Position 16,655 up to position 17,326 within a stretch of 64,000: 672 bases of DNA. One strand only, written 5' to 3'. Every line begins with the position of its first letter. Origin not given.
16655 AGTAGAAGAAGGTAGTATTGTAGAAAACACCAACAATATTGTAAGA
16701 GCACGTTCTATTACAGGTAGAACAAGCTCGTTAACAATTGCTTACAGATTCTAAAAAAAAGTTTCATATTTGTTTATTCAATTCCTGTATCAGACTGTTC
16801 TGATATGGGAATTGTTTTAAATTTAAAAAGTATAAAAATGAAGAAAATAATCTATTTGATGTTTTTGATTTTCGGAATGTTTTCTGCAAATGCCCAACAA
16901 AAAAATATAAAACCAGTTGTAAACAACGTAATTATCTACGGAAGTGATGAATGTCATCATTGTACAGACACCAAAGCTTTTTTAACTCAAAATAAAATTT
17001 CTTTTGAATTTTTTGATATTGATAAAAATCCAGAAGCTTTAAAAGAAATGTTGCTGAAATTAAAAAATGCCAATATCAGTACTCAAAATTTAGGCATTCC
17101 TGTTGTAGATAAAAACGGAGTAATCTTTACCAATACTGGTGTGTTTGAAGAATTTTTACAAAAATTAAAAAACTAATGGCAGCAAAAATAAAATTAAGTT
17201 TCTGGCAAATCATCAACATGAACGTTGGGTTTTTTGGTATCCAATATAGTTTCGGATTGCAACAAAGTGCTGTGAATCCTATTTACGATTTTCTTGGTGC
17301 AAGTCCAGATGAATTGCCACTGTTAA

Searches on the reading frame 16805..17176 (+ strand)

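Call 34: search_protein_families(library=pfam, proteins=[window:16805-17176:+], max_evalue=0.001)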
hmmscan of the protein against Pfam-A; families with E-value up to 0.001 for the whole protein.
window:16805-17176:+ (123 aa): 1 family
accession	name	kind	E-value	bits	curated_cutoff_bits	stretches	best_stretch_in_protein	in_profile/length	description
PF00462.30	Glutaredoxin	-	4.5e-10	40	22.9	1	42-85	1-44/60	Glutaredoxin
